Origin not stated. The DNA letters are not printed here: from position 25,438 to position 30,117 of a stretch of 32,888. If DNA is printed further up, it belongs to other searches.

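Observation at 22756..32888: Giant (>10 kb) Cys-rich extracellular protein gene that continues beyond the window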

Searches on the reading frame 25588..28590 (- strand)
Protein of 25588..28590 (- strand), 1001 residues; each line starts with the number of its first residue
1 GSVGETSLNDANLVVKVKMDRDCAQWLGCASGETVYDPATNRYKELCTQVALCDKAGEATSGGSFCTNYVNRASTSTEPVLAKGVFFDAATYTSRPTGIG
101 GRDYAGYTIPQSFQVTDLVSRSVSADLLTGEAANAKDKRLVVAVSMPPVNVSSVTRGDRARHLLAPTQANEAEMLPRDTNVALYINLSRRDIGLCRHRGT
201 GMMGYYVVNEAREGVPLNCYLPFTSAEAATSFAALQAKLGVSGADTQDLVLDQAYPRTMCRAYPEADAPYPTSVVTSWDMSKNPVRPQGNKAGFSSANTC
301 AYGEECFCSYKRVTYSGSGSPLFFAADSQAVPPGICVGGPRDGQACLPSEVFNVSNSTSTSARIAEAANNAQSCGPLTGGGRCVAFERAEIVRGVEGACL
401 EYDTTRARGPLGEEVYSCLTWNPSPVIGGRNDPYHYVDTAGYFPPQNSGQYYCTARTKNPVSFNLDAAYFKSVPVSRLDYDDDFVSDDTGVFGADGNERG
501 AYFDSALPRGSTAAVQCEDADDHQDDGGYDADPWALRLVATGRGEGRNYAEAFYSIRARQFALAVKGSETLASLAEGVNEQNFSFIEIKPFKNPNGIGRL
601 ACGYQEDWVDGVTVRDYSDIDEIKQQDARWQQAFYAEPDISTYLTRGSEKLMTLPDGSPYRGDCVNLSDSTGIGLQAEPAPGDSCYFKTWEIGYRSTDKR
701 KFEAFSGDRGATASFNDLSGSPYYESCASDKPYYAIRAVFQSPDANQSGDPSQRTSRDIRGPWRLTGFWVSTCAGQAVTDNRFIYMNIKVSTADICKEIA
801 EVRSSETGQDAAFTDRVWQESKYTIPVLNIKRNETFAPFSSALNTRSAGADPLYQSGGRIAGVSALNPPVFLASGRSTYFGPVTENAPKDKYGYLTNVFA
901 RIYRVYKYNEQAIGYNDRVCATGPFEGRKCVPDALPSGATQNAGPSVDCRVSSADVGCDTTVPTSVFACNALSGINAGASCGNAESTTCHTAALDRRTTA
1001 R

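Call 85: predict_structure(alignment_id=A8)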
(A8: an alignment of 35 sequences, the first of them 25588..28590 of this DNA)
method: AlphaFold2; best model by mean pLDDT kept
length: 1001 residues; sequences in the alignment: 35
mean_pLDDT: 68.6   pTM: 0.49
mean pLDDT of the five models: 68.6, 67.6, 65.8, 63.5, 62.8
residues with pLDDT >= 90: 159; 70-90: 391; 50-70: 222; < 50: 229
segments of 3 or more residues with pLDDT < 50: 1-20, 74-79, 81-83, 98-100, 426-432, 435-451, 453-457, 493-497, 795-798, 803-860, 862-914, 938-940, 962-966, 969-979, 984-1001
pLDDT, mean of each block of 10 residues (from residue 1): 34 32 59 53 57 64 62 51 55 56 58 73 85 77 85 68 69 85 80 87 88 83 67 82 71 83 67 83 81 79 79 84 83 85 78 62 64 73 84 74 73 70 52 47 39 51 92 82 75 50 71 85 74 88 88 93 86 83 86 79 90 92 92 91 84 89 84 63 92 93 81 85 91 96 88 83 92 89 92 57 45 42 36 35 28 29 42 37 36 32 27 54 57 56 60 56 48 44 47 29 29
secondary structure, 60 per line:
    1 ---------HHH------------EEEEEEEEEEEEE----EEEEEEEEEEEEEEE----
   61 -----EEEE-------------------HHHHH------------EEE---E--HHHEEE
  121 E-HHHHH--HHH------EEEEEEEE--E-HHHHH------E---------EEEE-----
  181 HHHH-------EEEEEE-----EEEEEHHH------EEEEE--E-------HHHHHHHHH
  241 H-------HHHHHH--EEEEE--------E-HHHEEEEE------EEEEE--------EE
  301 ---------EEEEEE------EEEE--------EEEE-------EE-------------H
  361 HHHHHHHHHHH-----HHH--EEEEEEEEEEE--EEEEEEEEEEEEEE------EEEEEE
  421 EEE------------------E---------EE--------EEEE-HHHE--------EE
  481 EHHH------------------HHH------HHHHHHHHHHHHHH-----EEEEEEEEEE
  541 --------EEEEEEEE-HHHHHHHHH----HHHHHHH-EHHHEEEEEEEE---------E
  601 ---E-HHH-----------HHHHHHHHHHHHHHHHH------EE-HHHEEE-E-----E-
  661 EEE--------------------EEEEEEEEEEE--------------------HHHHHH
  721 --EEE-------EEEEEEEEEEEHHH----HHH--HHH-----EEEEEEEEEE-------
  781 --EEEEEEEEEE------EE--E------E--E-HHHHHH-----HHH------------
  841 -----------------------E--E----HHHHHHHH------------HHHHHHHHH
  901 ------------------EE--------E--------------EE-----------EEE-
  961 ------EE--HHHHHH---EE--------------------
elements in order (helices of 4 or more, strands of 3 or more residues): E25-37 E42-56 E66-69 H89-93 E106-108 E118-121 H123-127 E139-146 H151-155 E172-175 H181-184 E192-197 E203-207 E217-221 H232-241 H249-254 E257-261 E275-279 E286-290 E310-315 E322-325 E334-337 H360-371 E382-392 E395-408 E415-423 E462-465 E479-481 H512-525 E531-540 E549-556 H558-566 H571-577 E583-590 H620-636 E649-651 E661-663 E684-694 H715-720 E723-725 E733-743 E764-773 E783-792 H815-820 H872-879 H892-900 E957-959 H971-976
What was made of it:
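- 27331..28263 (-): Confidently modelled mixed beta/alpha block X (window aa ~1542-1852). It contains variable cassette V1 (27868-28167). AF2 pLDDT 70-88 (call 85).
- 26221..27213 (-): Confidently modelled block Y (window aa ~1892-2222). It lies inside variable cassette V2. AF2 pLDDT 80-96 (call 85).
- Large conserved blocks of unknown fold could hide an active site (call 85).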

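Call 87: fold_search(model_id=the predicted structure, library=pdb)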
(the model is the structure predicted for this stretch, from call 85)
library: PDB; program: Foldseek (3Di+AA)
matches with E <= 10: 271; with E <= 0.001: 0
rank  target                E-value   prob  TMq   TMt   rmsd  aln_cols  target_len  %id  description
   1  3ujo_A                1.8e-01  0.03  0.06  0.14  22.9       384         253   10  Galactose-specific seed lectin from Dolichos lablab in complex with adenine and galactose (released 2012-11-14)
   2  2e6v_D                3.5e-01  0.02  0.04  0.11  17.1       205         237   11  Crystal structure of VIP36 exoplasmic/lumenal domain, Ca2+/Man3GlcNAc-bound form (released 2007-07-24)
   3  4rlu_A                4.2e-01  0.08  0.04  0.18  16.6       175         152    6  Crystal Structure of (3R)-hydroxyacyl-ACP dehydratase HadAB hetero-dimer from Mycobacterium tuberculosis complexed wit (released 2015-10-21)
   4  4rlw_A                5.1e-01  0.11  0.04  0.22  13.7       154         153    8  Crystal Structure of (3R)-hydroxyacyl-ACP dehydratase HadAB hetero-dimer from Mycobacterium tuberculosis complexed wit (released 2015-10-21)
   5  2duq_B                6.0e-01  0.05  0.08  0.21  15.6       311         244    9  Crystal structure of VIP36 exoplasmic/lumenal domain, Ca2+/Man-bound form (released 2007-07-24)
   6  8jto                  6.4e-01  0.02  0.04  0.08  15.2       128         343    8  Outer membrane porin of Burkholderia pseudomallei (BpsOmp38) in complex with ceftazidime (released 2024-06-26)
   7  1pk0_B                7.5e-01  0.03  0.05  0.08  18.1       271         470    9  Crystal Structure of the EF3-CaM complexed with PMEApp (released 2004-02-10)
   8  3usu_B                7.5e-01  0.02  0.04  0.11  15.1        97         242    6  Crystal structure of Butea monosperma seed lectin (released 2012-01-04)
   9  4rlj_A                7.9e-01  0.10  0.04  0.23  13.3       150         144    9  Crystal Structure of (3R)-hydroxyacyl-ACP dehydratase HadAB hetero-dimer from Mycobacterium tuberculosis (released 2015-10-21)
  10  2duq_A                7.9e-01  0.02  0.06  0.16  19.1       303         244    8  Crystal structure of VIP36 exoplasmic/lumenal domain, Ca2+/Man-bound form (released 2007-07-24)
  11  3ir3_A                8.3e-01  0.10  0.04  0.23  10.4       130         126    9  Crystal structure of human 3-hydroxyacyl-thioester dehydratase 2 (HTD2) (released 2009-09-22)
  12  2dur_A                8.3e-01  0.02  0.06  0.14  19.6       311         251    8  Crystal structure of VIP36 exoplasmic/lumenal domain, Ca2+/Man2-bound form (released 2007-07-24)
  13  3fid_A                9.8e-01  0.02  0.04  0.10  18.1       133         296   12  LpxR from Salmonella typhimurium (released 2009-02-10)
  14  6d2c_A                1.0e+00  0.01  0.05  0.13  22.9       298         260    9  Structure of Ulvan lyase from Nonlaben Ulvanivorans- NLR48 (released 2018-06-06)
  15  6tt9_AAA              1.1e+00  0.02  0.06  0.18  19.4       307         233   12  rTBL Recombinant Lectin From Tepary Bean (released 2020-05-13)
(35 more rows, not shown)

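Call 89: fold_search(model_id=the predicted structure, library=viral)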
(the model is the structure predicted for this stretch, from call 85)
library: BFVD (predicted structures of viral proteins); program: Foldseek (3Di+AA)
matches with E <= 10: 343; with E <= 0.001: 0
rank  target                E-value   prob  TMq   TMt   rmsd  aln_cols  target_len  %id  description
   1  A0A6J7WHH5            3.3e-02  0.05  0.05  0.10  28.5       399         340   12  Uncharacterized protein [uncultured Caudovirales phage]
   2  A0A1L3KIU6            4.5e-02  0.04  0.04  0.07  26.6       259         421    7  Maturation protein [Hubei levi-like virus 4]
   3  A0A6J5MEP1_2          6.9e-02  0.02  0.04  0.05  31.6       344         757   10  Uncharacterized protein [uncultured Caudovirales phage]
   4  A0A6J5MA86            7.3e-02  0.06  0.04  0.08  20.9       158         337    8  Uncharacterized protein [uncultured Caudovirales phage]
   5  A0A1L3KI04            9.1e-02  0.02  0.03  0.06  29.2       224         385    9  Maturation protein [Beihai levi-like virus 10]
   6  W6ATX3                1.2e-01  0.05  0.04  0.17  17.9       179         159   11  (no name in the UniProt tables at hand)
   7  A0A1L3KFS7            1.2e-01  0.02  0.05  0.09  32.6       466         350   10  (no name in the UniProt tables at hand)
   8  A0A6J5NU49            1.7e-01  0.04  0.04  0.08  20.7       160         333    8  Uncharacterized protein [uncultured Caudovirales phage]
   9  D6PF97                1.9e-01  0.01  0.05  0.05  64.1       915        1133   10  (no name in the UniProt tables at hand)
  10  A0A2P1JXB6            2.1e-01  0.03  0.05  0.13  13.9       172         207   10  DUF7257 domain-containing protein [Rhodococcus phage Finch]
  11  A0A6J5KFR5            2.8e-01  0.05  0.07  0.11  20.6       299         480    9  Uncharacterized protein [uncultured Caudovirales phage]
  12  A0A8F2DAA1            2.8e-01  0.01  0.05  0.10  18.8       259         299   11  Major tail protein [Gordonia phage VanLee]
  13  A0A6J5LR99            3.5e-01  0.03  0.04  0.06  17.9       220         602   10  Uncharacterized protein (Fragment) [uncultured Caudovirales phage]
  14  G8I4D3                3.6e-01  0.03  0.06  0.08  19.8       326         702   10  DUF7257 domain-containing protein [Mycobacterium phage DS6A]
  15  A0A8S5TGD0            3.6e-01  0.01  0.05  0.05  37.5       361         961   10  Ran-binding protein 10 SANDWICH, TRANSPORT PROTEIN, RAN-BINDING [Myoviridae sp. ctIty1]
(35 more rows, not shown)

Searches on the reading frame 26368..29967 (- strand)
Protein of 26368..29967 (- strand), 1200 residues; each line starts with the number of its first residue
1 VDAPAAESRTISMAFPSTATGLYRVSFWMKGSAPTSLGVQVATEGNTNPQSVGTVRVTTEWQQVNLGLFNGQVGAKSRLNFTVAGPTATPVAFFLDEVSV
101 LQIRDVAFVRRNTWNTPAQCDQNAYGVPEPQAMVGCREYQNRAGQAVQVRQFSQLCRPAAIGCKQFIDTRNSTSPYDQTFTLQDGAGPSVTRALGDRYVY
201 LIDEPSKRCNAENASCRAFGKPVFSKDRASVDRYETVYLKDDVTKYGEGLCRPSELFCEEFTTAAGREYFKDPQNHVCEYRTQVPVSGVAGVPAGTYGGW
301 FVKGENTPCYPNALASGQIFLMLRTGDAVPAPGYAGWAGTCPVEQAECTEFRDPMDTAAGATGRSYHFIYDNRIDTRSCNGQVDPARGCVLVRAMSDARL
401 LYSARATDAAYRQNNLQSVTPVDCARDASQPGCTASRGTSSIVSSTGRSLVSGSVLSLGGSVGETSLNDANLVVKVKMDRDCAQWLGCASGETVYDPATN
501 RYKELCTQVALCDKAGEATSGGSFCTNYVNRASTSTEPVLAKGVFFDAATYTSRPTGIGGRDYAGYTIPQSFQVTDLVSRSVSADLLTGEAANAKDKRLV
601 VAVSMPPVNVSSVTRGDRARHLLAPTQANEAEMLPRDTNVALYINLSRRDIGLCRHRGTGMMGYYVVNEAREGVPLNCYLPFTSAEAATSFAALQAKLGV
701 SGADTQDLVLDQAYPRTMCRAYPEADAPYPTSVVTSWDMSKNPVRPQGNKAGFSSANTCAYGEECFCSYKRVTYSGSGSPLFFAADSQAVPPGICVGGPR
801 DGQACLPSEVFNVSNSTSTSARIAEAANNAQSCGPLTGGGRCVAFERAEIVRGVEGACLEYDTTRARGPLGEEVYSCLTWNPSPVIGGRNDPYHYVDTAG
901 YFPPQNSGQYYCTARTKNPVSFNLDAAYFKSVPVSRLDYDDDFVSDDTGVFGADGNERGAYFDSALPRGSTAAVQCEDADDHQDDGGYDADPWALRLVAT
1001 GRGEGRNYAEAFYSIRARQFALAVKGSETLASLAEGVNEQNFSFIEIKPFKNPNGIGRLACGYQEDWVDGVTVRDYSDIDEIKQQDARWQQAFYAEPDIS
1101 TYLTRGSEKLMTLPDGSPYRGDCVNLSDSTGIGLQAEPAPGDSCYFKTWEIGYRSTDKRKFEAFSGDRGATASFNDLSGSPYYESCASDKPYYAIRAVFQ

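Call 32: search_solved_structures(query=A4, max_evalue=1)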
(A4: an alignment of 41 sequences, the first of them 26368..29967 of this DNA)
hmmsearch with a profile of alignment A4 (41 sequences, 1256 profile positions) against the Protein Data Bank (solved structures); distinct sequences matched with E-value up to 1: 1.
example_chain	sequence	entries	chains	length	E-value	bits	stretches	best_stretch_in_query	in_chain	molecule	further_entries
1gui_A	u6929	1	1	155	7.4e-05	23.9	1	17-102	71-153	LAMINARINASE 16A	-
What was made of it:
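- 29707..30069 (-): CBM_4_9 carbohydrate-binding module (window aa 940-1060). PDB profile hit to laminarinase CBM4 1gui, E 7e-5 (call 32).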
